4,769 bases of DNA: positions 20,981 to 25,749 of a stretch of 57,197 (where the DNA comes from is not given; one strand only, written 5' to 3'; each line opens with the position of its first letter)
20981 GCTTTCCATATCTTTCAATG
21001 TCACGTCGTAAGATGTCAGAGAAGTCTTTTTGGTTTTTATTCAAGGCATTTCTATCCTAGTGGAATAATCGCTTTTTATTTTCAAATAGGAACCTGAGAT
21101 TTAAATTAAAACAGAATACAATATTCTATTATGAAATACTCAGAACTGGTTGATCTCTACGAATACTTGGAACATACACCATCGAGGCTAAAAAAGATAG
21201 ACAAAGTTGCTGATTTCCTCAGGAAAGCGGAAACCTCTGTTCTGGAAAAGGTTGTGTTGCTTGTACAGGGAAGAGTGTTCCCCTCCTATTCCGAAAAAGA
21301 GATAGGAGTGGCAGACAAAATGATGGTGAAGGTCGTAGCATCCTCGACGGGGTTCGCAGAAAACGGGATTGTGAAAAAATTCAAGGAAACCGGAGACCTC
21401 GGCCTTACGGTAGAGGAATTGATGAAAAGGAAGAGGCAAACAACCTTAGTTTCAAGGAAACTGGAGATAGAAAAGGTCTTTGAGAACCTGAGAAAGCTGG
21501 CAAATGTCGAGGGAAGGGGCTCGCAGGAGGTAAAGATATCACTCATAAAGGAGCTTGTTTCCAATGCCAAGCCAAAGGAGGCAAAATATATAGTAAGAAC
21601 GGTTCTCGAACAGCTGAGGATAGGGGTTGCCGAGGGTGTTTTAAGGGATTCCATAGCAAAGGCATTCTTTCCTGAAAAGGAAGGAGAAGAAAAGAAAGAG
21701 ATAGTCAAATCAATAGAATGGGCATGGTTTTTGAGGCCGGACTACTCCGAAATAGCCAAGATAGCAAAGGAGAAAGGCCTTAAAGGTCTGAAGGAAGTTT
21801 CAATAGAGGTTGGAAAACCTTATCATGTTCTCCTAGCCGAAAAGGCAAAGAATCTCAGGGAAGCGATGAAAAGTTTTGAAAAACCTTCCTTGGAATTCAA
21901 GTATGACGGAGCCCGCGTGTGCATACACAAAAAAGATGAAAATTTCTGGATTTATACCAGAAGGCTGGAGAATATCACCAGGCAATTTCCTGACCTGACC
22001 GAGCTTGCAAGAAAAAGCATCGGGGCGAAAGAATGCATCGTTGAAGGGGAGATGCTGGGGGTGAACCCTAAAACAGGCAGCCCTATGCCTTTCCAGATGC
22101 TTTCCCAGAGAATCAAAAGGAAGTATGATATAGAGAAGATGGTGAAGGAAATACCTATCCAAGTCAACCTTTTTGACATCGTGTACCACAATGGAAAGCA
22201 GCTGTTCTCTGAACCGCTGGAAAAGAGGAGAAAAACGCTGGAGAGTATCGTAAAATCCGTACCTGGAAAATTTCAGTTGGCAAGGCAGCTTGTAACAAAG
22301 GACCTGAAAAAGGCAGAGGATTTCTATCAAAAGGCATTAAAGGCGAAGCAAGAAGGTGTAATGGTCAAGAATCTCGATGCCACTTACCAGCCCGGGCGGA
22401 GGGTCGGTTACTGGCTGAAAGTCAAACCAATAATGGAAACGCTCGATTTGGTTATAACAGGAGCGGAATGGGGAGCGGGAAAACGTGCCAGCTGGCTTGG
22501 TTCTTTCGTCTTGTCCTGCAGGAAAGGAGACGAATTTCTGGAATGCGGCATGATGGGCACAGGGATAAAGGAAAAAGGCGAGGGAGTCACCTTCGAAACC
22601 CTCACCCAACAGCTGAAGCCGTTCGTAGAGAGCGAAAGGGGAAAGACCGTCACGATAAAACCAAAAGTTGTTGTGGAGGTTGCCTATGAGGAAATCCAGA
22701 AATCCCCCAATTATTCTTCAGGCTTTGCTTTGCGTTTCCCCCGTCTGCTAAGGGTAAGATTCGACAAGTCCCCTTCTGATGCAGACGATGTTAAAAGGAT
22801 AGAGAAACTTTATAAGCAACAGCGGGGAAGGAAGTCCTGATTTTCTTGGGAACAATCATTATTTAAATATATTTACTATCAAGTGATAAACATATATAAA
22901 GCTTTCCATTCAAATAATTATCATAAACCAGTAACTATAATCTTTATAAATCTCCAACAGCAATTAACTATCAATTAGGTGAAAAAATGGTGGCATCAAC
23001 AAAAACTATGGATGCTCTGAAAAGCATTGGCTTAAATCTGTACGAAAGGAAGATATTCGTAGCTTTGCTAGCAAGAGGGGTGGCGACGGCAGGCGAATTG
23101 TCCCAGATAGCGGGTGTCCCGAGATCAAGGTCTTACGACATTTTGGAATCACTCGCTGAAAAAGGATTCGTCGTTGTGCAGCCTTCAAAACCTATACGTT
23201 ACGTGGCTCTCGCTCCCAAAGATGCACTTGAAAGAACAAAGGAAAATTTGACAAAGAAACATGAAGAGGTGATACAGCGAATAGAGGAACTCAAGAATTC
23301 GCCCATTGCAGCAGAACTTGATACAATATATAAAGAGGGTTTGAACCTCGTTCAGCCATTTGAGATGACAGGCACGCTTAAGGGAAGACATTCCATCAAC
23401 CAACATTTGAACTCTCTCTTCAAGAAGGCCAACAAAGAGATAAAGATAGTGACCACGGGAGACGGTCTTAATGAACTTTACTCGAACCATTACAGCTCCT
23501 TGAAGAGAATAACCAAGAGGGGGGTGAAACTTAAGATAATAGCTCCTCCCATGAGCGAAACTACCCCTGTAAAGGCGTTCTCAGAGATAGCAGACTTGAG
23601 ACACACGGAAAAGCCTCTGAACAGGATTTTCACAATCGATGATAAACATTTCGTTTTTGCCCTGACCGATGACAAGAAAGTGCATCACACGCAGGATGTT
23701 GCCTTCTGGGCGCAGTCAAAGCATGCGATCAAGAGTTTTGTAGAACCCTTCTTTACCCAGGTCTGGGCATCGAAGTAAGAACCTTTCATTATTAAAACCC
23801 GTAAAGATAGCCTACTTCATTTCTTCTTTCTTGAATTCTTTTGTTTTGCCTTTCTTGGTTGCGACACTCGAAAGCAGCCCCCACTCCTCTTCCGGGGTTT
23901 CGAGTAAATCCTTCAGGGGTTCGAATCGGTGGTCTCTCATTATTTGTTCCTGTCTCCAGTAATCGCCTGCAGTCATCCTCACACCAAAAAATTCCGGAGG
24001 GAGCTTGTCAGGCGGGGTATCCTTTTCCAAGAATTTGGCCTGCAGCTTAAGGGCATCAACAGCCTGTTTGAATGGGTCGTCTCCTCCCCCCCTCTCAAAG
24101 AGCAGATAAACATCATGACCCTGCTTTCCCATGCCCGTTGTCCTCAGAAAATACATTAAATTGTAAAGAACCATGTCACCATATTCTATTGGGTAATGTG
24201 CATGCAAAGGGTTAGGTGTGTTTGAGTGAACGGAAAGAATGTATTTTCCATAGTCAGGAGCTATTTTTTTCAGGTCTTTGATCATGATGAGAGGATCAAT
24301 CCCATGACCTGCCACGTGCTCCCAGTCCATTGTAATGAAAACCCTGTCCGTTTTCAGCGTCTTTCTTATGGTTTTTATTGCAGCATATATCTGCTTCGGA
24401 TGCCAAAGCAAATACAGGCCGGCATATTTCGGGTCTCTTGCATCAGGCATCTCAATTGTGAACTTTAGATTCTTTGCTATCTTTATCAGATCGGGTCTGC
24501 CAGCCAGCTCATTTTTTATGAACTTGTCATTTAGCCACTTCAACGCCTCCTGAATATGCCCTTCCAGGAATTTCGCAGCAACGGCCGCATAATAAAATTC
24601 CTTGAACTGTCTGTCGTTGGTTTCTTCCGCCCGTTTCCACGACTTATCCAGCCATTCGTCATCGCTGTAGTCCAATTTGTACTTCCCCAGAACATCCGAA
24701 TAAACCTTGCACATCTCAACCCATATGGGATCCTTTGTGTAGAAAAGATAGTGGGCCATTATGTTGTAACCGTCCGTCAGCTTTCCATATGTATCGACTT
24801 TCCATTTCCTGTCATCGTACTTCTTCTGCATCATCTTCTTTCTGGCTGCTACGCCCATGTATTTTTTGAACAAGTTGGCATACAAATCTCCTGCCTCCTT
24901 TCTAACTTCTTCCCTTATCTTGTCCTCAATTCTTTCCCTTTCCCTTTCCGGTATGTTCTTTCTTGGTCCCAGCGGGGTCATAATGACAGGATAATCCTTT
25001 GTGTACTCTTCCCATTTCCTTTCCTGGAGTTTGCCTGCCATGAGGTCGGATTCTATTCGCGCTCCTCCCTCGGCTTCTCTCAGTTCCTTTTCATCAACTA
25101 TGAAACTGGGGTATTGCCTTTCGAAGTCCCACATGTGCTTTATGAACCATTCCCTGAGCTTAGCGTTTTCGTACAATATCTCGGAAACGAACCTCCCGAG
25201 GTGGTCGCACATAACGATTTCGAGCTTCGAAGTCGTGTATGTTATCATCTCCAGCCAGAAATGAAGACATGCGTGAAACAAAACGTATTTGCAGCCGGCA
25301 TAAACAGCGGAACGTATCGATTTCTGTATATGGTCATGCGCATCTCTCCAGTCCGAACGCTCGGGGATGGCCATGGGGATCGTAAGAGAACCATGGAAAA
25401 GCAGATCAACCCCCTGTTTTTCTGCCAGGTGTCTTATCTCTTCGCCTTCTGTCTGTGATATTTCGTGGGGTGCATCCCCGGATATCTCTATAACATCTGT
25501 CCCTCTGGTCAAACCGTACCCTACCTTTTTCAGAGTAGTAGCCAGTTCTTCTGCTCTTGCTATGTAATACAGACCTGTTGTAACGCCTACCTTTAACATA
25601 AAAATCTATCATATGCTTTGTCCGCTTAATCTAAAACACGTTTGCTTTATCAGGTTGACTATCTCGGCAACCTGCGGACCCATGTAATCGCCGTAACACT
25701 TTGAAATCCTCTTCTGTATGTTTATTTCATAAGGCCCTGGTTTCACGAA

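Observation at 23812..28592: Five-gene divergent cluster of unrecognised proteins between trmB/lig and abce1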

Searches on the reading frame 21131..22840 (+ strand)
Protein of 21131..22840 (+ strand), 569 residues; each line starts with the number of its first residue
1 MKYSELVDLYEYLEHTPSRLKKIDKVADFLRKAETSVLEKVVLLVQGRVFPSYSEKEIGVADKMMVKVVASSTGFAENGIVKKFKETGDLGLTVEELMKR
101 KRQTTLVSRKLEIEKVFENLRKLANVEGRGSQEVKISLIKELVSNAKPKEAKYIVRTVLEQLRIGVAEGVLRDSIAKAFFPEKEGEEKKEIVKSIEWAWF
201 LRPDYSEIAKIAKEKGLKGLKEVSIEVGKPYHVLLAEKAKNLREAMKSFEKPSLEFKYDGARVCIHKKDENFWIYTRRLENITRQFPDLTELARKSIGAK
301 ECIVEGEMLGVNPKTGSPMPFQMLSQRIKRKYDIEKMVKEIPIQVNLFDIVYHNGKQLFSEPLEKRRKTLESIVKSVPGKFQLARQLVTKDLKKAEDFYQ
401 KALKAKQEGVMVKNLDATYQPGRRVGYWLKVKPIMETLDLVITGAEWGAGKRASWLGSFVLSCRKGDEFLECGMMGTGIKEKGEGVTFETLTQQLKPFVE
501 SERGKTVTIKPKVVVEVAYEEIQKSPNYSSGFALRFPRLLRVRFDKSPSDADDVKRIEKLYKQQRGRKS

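Call 3: search_protein_families(library=pfam, proteins=[window:21131-22840:+], max_evalue=1)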
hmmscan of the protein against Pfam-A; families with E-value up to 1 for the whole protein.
window:21131-22840:+ (569 aa): 6 families
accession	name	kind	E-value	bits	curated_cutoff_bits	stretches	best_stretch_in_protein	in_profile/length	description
PF01068.26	DNA_ligase_A_M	-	1.9e-61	207.8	26.2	1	235-432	3-204/204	ATP dependent DNA ligase domain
PF04675.19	DNA_ligase_A_N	-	1.4e-41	143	24.6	1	3-176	2-174/174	DNA ligase N terminus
PF04679.21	DNA_ligase_A_C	-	2.3e-14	54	27.5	1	452-546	1-94/94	ATP dependent DNA ligase C terminal region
PF09414.15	RNA_ligase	-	1.7e-05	25.4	27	1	256-432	7-171/171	RNA ligase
PF00515.34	TPR_1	-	0.37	11.1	27.8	1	390-404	15-29/34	Tetratricopeptide repeat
PF00787.29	PX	-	0.42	11.6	21.6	0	321-381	18-69/84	PX domain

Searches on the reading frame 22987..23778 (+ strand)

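Call 3: search_protein_families(library=pfam, proteins=[window:22987-23778:+], max_evalue=1)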
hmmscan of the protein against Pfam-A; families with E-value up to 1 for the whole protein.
window:22987-23778:+ (263 aa): 9 families
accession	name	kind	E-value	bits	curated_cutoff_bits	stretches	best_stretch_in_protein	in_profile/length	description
PF01978.25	TrmB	-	7.4e-20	71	25.6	1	11-77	1-67/68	Sugar-specific transcriptional regulator TrmB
PF11495.14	Regulator_TrmB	-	1.6e-05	24.7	22.2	1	131-261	5-130/233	Archaeal transcriptional regulator TrmB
PF09339.16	HTH_IclR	-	0.0022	18.2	22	1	33-65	19-51/52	IclR helix-turn-helix domain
PF21476.4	PF0610-like_N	-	0.0076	16.9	33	1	25-57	7-39/50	PF0610-like, N-terminal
PF12802.13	MarR_2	-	0.017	15.7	27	1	28-67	14-55/61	MarR family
PF10393.14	Matrilin_ccoil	-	0.057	13.6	26.3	1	87-104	26-43/45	Trimeric coiled-coil oligomerisation domain of matrilin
PF04212.24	MIT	-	0.059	13.9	30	1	82-104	44-66/66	MIT (microtubule interacting and transport) domain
PF12840.13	HTH_20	-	0.074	13.5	27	1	22-64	8-50/51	Helix-turn-helix domain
PF08703.15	PLC-beta_C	-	0.1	12.5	27.6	1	79-117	211-248/272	PLC-beta C terminal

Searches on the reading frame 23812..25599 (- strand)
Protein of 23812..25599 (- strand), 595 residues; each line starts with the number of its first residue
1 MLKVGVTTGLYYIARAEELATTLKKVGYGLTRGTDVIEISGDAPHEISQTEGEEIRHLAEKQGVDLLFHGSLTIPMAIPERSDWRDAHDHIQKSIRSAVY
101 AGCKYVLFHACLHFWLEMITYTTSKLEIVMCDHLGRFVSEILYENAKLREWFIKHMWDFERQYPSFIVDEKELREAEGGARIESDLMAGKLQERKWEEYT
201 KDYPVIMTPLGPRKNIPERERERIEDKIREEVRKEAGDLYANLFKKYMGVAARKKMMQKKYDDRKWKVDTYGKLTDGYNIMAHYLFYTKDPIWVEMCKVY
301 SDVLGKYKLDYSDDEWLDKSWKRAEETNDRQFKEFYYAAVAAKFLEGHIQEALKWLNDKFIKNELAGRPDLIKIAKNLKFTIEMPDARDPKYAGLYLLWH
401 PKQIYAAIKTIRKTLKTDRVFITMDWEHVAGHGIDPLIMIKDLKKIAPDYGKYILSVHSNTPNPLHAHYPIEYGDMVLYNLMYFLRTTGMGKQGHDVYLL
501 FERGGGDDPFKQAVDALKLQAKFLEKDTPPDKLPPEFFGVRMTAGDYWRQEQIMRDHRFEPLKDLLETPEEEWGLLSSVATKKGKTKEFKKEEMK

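Call 3: search_protein_families(library=pfam, proteins=[window:23812-25599:-], max_evalue=1)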
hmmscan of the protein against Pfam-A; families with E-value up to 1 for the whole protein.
window:23812-25599:- (595 aa): 1 family
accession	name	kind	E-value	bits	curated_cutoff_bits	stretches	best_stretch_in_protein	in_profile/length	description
PF01261.30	AP_endonuc_2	-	1.1e-08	35.6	31.1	2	33-110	8-89/249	Xylose isomerase-like TIM barrel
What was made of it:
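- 23812..25599 (-): Gene A: 595-aa xylose-isomerase/endonuclease-IV-type TIM barrel. It is split after strand 4 by a ~210-aa Trp/Lys/Glu-rich insertion (about residues 127-335) and carries a conserved ~90-aa C-terminal tail. It is the last gene of the C-B-A operon. PF01261 match, E = 1.1e-8, 35.6 bits against a 31.1-bit cut-off (call 3).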

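Call 4: search_protein_families(library=ncbifam, proteins=[window:23812-25599:-], max_evalue=1)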
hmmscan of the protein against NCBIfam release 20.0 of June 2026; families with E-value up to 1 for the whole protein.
window:23812-25599:- (595 aa): 1 family
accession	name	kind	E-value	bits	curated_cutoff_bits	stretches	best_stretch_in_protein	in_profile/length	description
NF005687.0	PRK07487.1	subfamily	0.25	10.1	428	1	187-233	357-403/468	amidase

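Call 9: search_solved_structures(query=window:23812-25599:-, max_evalue=1, show_alignments=2)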
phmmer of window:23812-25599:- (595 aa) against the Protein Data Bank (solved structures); distinct sequences matched with E-value up to 1: 0.

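Call 29: search_solved_structures(query=A2, max_evalue=1, show_alignments=3)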
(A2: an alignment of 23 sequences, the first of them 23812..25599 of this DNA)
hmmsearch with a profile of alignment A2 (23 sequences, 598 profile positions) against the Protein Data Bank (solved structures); distinct sequences matched with E-value up to 1: 7.
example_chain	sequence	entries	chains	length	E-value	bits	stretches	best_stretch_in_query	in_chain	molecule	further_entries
8d0b_E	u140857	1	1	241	0.025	16.4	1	133-202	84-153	DNA primase large subunit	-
4bpu_B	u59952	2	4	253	0.027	16.3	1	133-202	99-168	DNA PRIMASE LARGE SUBUNIT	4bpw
4bpx_B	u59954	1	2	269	0.031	16.1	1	133-202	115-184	DNA POLYMERASE ALPHA CATALYTIC SUBUNIT, DNA PRIMASE LARGE SUBUNIT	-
8vy3_B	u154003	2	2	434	0.067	15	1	133-201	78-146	DNA primase large subunit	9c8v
4rr2_B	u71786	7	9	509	0.085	14.6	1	133-201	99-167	DNA primase large subunit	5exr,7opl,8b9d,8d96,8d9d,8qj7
7u5c_B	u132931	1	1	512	0.086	14.6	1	133-201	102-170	DNA primase large subunit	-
8d0k_E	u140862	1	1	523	0.088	14.6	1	133-201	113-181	DNA primase large subunit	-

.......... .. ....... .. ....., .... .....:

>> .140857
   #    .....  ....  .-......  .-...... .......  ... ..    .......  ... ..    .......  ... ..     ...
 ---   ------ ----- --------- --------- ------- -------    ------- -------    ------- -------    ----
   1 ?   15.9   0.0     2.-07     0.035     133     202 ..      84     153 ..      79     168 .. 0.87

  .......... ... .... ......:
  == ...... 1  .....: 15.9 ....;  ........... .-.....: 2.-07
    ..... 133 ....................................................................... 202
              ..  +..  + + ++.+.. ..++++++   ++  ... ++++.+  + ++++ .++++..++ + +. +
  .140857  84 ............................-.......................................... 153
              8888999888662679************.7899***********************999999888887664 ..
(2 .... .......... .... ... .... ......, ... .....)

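Call 36: search_protein_families(library=phrogs, proteins=[window:23812-25599:-], max_evalue=0.1)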
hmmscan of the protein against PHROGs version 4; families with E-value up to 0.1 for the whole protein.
window:23812-25599:- (595 aa): 0 families

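Call 37: search_protein_families(library=padloc, proteins=[window:23812-25599:-], max_evalue=0.1)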
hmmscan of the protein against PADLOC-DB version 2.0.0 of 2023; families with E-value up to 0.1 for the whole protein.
window:23812-25599:- (595 aa): 0 families

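Call 39: find_homologous_proteins(query=window:23812-25599:-, max_evalue=0.001)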
Query window:23812-25599:- (595 aa): 301 proteins with E <= 0.001 among 8000 candidates; the best 120 are listed.
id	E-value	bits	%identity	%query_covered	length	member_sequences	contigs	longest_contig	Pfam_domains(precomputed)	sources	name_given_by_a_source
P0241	0.0e+0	1365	98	100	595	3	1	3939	PF01261.31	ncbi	-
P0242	0.0e+0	1191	83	100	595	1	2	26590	PF01261.31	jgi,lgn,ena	-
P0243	0.0e+0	1177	83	97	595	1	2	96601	PF01261.31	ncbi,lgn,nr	ncbi:MAG: hypothetical protein GTN38_00050 [Candidatus Aenigmarchaeota archaeon]|nr:hypothetical pro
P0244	0.0e+0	1176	83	100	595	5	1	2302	PF01261.31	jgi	jgi:sugar phosphate isomerase/epimerase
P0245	0.0e+0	1168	83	100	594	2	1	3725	PF01261.31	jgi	jgi:sugar phosphate isomerase/epimerase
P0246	0.0e+0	1160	81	97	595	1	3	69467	PF01261.31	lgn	-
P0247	1.2e-294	997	72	100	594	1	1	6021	PF01261.31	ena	-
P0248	4.0e-288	975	71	100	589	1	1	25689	PF01261.31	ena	-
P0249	2.4e-286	969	70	97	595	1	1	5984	PF01261.31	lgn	-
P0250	9.2e-285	964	69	98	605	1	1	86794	PF01261.31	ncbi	-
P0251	1.0e-283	961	69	98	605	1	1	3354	PF01261.31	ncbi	-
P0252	2.2e-280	950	68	100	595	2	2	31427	PF01261.31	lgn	-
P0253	1.3e-279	947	69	98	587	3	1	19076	PF01261.31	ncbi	ncbi:MAG: hypothetical protein V3U72_05205 [Candidatus Aenigmarchaeota archaeon]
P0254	1.4e-278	944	67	97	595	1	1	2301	PF01261.31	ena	-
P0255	1.1e-277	941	67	97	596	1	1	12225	PF01261.31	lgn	-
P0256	3.1e-275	933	65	100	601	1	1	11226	PF01261.31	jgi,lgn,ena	-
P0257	4.3e-268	909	65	100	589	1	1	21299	PF01261.31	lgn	-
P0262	1.1e-261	888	64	98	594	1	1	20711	PF01261.31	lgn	-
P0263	1.4e-261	887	64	100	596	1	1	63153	PF01261.31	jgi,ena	-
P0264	6.0e-261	885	63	100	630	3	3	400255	PF01261.31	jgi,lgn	jgi:sugar phosphate isomerase/epimerase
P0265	1.2e-260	884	63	100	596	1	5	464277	PF01261.31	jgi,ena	jgi:sugar phosphate isomerase/epimerase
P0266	1.7e-260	884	65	100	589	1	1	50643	PF01261.31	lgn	-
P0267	1.8e-260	884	65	100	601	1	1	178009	PF01261.31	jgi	jgi:sugar phosphate isomerase/epimerase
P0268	2.0e-260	884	65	100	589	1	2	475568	PF01261.31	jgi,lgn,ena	-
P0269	3.6e-260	883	64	100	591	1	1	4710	PF01261.31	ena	-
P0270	5.2e-260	882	64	100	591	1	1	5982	PF01261.31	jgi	-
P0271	7.7e-259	878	63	100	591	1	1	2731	PF01261.31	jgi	-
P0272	3.3e-258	876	64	100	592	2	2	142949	PF01261.31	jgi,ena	jgi:hypothetical protein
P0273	7.3e-257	872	63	97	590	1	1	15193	PF01261.31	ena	-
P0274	1.4e-255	868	65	98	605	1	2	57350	PF01261.31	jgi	jgi:sugar phosphate isomerase/epimerase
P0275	1.5e-255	868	64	100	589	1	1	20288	PF01261.31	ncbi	ncbi:MAG: hypothetical protein QW051_00385 [Candidatus Aenigmatarchaeota archaeon]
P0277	7.2e-253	859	62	100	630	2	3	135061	PF01261.31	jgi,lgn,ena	jgi:sugar phosphate isomerase/epimerase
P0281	9.9e-248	842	61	100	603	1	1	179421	PF01261.31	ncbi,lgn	-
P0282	3.0e-246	837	61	100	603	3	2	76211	PF01261.31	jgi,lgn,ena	jgi:sugar phosphate isomerase/epimerase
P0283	2.4e-243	827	61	100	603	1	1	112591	PF01261.31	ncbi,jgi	-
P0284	1.2e-242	825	60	100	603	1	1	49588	PF01261.31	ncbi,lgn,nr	ncbi:MAG: hypothetical protein JW754_00125 [Candidatus Aenigmarchaeota archaeon]|nr:hypothetical pro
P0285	2.2e-242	824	62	100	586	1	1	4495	PF01261.31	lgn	-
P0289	1.1e-223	762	56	100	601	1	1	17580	PF01261.31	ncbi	-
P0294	7.4e-221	753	56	100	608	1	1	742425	PF01261.31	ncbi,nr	ncbi:MAG: hypothetical protein JSV63_01040 [Candidatus Aenigmatarchaeota archaeon]|nr:MAG: hypotheti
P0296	1.1e-219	749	56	100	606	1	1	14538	PF01261.31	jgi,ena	-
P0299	3.2e-217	741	54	100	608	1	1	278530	PF01261.31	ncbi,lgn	-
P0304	9.3e-215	733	54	100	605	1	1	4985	PF01261.31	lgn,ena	-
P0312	3.0e-212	725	53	97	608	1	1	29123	PF01261.31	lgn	-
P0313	5.3e-212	724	53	100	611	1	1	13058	PF01261.31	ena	-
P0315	9.3e-211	720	52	99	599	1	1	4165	PF01261.31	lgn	-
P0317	6.9e-209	713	51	97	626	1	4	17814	PF01261.31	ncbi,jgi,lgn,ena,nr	ncbi:MAG TPA: hypothetical protein ENG42_02415 [Candidatus Aenigmarchaeota archaeon]|nr:hypothetical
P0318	1.1e-208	713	54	100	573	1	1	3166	PF01261.31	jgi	jgi:hypothetical protein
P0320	4.4e-206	704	51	98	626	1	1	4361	PF01261.31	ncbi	-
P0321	1.3e-204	699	53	99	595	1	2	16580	PF01261.31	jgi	jgi:sugar phosphate isomerase/epimerase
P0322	3.4e-202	691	53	99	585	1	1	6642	PF01261.31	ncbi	ncbi:MAG: hypothetical protein QW286_01105 [Candidatus Aenigmatarchaeota archaeon]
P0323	6.6e-202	690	51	100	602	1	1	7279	PF01261.31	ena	-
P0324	9.5e-202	690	53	100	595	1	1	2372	PF01261.31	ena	-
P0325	3.4e-201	688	52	99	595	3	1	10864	PF01261.31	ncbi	-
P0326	3.8e-201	688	53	99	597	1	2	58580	PF01261.31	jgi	jgi:sugar phosphate isomerase/epimerase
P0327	6.8e-201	687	53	99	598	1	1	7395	PF01261.31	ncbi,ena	-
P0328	4.9e-199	681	53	100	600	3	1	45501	PF01261.31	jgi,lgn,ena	-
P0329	4.7e-197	674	52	100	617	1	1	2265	PF01261.31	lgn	-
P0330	1.3e-196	673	51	100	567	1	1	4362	PF01261.31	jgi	jgi:hypothetical protein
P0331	7.7e-196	670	51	99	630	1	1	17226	PF01261.31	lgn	-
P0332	9.6e-196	670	51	98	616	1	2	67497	PF01261.31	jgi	jgi:sugar phosphate isomerase/epimerase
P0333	1.2e-195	670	53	99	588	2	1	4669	PF01261.31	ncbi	-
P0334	2.3e-195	669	50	100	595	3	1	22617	PF01261.31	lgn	-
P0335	2.3e-195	669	51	99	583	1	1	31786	PF01261.31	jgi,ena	-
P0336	2.5e-195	669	51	100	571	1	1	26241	PF01261.31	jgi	jgi:sugar phosphate isomerase/epimerase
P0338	3.7e-195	668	51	100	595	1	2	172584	PF01261.31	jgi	jgi:sugar phosphate isomerase/epimerase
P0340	7.6e-195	667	50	98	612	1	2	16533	PF01261.31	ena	-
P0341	1.5e-194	666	51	100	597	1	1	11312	PF01261.31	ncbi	-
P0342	1.8e-194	666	51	100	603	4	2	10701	PF01261.31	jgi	-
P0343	5.1e-193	661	52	99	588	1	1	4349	PF01261.31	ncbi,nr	ncbi:MAG TPA: hypothetical protein VJ485_04120 [archaeon]|nr:hypothetical protein [archaeon]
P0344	5.8e-193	661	53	99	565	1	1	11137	PF01261.31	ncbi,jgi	-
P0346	9.3e-193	660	52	98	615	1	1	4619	PF01261.31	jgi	jgi:endonuclease IV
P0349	5.8e-192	658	51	100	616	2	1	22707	PF01261.31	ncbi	-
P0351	1.5e-191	656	51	100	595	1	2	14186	PF01261.31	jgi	jgi:sugar phosphate isomerase/epimerase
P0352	1.8e-191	656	51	100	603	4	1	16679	PF01261.31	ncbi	ncbi:MAG: hypothetical protein QW703_00505 [Candidatus Aenigmatarchaeota archaeon]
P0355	1.4e-190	653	50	100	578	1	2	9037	PF01261.31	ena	-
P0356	3.4e-190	652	50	100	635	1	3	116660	PF01261.31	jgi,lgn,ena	-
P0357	5.0e-190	651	49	98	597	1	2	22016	PF01261.31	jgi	-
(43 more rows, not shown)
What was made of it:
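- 23812..25599 (-): The 120 listed are all 475-635 aa (mostly 565-635), and the named ones come from Aenigmatarchaeota-type MAGs (call 39).
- On Xylose isomerase-like TIM barrel (Pfam PF01261, AP_endonuc_2): Most listed homologs carry a precomputed PF01261 hit (call 39).
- One JGI record labels a homolog 'endonuclease IV' (call 39). Several JGI records call homologs 'sugar phosphate isomerase/epimerase' (call 39).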

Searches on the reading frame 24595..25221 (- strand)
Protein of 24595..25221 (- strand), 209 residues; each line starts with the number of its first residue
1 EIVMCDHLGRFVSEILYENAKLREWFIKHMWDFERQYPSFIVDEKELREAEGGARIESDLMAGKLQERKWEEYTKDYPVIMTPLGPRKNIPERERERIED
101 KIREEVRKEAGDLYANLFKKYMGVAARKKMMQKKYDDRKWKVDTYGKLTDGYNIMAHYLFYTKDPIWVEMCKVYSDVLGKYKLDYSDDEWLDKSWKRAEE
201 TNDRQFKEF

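Call 44: search_protein_families(library=pfam, proteins=[window:24595-25221:-], max_evalue=1)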
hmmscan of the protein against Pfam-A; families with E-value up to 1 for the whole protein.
seq(209 aa): 1 family
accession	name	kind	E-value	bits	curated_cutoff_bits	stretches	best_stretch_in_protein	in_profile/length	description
PF01214.23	CK_II_beta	-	0.08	13.2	27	1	71-140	37-97/182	Casein kinase II regulatory subunit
